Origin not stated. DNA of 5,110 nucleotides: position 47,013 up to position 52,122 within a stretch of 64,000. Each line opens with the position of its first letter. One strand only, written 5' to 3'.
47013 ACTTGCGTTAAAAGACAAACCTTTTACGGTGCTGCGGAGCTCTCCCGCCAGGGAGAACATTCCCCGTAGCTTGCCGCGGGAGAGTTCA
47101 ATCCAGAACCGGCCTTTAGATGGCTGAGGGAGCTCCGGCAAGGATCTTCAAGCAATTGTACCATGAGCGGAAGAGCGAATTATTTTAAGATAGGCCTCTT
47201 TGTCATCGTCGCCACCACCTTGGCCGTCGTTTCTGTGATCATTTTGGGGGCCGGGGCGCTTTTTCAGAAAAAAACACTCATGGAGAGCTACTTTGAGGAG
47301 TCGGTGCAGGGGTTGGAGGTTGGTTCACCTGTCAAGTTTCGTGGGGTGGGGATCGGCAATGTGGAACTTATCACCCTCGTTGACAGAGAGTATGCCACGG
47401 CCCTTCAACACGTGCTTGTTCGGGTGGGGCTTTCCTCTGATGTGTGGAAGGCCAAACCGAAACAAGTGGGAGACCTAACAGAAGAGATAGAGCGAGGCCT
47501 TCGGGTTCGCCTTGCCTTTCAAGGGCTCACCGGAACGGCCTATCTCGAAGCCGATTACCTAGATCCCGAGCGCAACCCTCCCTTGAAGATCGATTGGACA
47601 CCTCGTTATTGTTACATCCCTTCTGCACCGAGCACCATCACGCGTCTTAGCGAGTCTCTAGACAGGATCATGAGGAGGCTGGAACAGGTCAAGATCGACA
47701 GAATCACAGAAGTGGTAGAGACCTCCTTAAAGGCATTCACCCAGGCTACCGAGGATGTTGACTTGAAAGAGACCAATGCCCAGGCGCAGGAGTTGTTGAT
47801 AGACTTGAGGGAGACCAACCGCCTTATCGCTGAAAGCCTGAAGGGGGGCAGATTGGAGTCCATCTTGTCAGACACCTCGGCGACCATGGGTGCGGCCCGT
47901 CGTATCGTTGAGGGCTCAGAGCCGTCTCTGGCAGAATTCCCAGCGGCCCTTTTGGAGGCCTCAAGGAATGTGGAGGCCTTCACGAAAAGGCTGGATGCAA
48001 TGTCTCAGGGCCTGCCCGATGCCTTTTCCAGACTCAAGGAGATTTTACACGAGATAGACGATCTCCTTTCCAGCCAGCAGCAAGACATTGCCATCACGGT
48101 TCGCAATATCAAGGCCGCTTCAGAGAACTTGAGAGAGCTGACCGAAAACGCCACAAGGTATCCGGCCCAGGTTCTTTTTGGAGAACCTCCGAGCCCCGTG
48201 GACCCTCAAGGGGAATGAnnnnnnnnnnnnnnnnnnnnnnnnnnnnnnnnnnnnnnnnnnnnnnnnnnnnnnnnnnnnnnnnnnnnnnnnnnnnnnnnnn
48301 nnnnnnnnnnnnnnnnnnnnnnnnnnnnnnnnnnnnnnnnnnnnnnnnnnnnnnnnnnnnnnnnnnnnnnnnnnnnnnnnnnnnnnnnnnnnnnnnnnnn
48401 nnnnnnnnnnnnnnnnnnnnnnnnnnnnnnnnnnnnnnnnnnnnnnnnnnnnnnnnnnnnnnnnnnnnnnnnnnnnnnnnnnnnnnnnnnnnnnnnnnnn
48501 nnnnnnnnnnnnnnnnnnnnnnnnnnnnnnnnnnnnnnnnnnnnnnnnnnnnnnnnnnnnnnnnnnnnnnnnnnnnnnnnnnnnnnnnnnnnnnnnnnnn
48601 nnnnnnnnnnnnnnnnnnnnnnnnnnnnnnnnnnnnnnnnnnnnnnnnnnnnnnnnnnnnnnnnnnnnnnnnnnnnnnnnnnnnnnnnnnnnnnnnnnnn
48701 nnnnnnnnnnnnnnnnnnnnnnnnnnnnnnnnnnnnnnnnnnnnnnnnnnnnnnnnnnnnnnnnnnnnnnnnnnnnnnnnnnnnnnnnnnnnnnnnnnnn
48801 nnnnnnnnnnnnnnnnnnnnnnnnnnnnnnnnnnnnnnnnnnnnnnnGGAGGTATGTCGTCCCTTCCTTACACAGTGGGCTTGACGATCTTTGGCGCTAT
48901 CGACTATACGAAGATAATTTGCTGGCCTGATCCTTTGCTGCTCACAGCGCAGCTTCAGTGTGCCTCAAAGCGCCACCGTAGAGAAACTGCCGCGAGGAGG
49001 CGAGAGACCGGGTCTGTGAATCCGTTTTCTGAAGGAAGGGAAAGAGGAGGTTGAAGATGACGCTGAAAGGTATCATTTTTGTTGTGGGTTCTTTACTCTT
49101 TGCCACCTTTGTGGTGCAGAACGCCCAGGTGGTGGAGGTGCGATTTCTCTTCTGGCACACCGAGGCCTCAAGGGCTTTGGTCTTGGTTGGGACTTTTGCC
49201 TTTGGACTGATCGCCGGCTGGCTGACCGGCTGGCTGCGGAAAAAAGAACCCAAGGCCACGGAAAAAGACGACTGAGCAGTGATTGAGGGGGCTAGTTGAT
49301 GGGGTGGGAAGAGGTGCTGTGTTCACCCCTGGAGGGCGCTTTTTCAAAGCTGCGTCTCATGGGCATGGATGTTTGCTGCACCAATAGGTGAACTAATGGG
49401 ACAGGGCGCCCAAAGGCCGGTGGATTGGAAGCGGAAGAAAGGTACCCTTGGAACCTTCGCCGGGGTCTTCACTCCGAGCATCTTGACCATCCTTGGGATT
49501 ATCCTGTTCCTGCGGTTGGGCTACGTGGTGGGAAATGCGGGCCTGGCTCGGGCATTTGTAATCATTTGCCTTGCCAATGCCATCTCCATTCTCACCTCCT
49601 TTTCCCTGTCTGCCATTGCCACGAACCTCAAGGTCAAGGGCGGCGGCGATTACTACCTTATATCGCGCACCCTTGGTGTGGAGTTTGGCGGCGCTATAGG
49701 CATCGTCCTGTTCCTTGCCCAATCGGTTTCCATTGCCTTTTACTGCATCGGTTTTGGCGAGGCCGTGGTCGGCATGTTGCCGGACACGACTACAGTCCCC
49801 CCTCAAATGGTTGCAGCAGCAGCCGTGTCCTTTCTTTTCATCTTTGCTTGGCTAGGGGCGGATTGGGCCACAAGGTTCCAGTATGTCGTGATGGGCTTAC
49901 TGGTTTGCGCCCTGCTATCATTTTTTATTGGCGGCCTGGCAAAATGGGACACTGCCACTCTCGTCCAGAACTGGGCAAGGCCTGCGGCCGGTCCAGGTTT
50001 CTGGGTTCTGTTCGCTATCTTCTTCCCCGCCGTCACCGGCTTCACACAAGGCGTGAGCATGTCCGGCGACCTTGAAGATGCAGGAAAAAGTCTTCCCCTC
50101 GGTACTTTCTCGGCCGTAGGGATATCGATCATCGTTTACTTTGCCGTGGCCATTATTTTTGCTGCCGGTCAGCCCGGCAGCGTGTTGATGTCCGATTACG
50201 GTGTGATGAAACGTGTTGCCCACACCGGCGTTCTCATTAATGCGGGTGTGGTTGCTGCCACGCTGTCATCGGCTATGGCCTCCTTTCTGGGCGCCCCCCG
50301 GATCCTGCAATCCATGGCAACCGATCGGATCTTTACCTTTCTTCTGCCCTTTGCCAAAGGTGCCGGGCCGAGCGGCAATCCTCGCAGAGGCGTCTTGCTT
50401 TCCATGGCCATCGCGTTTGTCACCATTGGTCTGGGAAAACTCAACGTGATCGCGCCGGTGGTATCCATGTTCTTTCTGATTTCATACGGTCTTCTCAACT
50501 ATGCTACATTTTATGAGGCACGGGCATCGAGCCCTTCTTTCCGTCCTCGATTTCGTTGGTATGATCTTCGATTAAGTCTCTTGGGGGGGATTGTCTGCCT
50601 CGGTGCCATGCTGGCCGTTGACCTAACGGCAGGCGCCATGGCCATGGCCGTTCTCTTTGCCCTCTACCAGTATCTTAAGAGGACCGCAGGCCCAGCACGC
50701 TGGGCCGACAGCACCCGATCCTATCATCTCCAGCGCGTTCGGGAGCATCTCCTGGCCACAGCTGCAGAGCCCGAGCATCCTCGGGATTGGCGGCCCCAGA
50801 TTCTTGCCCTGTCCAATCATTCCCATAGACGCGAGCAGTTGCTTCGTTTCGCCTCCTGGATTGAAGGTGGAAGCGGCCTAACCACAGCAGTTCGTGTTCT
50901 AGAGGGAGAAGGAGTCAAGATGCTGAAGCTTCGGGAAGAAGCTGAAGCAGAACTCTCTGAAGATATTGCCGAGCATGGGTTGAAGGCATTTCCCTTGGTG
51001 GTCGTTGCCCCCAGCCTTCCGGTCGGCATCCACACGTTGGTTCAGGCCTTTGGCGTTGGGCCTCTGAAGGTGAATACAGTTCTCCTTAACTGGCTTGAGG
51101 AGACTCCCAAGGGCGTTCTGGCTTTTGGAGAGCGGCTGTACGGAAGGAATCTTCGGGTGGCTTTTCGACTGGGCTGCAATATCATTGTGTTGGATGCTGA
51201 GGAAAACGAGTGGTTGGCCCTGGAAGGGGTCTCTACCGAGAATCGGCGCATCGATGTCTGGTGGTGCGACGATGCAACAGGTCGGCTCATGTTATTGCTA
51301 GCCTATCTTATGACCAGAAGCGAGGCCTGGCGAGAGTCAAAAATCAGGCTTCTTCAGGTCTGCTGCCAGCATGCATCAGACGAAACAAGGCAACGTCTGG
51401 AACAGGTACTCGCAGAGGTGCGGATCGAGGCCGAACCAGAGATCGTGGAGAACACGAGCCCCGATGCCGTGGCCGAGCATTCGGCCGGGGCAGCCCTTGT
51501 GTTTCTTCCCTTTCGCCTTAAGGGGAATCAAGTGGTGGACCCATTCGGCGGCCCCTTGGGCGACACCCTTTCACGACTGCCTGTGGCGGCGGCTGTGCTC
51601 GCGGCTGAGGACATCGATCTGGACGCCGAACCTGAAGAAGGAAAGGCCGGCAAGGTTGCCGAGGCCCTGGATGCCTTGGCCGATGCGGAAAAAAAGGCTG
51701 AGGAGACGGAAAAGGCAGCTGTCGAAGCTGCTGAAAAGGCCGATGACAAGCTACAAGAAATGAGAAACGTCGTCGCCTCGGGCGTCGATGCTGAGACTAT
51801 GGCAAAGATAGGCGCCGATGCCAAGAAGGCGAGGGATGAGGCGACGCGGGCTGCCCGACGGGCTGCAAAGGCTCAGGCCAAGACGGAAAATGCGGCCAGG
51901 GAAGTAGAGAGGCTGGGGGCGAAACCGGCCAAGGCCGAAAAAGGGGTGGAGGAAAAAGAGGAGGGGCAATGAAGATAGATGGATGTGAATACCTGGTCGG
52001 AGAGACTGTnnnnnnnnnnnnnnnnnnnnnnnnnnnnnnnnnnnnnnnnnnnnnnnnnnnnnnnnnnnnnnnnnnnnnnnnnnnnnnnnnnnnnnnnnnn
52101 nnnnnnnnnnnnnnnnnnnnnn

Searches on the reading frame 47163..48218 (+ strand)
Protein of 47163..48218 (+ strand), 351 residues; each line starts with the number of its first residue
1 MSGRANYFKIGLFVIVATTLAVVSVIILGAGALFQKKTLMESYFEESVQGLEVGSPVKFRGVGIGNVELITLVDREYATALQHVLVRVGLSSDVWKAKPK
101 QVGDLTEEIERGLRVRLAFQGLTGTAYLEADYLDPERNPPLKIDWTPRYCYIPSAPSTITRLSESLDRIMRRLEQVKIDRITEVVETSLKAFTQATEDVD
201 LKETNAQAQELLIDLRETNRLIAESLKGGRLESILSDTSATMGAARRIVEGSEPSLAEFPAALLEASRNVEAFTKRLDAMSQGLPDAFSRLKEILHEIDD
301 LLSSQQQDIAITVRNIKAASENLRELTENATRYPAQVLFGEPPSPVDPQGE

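Call 24: search_protein_families(library=pfam, proteins=[window:47163-48218:+], max_evalue=0.00001)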
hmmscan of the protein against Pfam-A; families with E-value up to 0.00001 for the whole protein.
window:47163-48218:+ (351 aa): 1 family
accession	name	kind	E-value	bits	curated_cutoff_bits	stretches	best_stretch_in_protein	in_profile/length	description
PF02470.25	MlaD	-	1.5e-08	35.2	25.1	1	47-130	11-78/81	MlaD protein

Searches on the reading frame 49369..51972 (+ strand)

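Call 25: search_protein_families(library=pfam, proteins=[window:49369-51972:+], max_evalue=0.00001)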
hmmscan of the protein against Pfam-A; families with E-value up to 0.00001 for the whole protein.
window:49369-51972:+ (867 aa): 3 families
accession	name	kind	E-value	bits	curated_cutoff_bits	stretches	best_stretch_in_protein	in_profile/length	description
PF00324.27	AA_permease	-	9.2e-54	183.3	24.6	1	33-478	2-468/470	Amino acid permease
PF13520.12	AA_permease_2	-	7.7e-18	65.1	27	1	41-416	14-402/427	Amino acid permease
PF03522.20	SLC12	-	2.3e-16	60.3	27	1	625-689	232-296/418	Solute carrier family 12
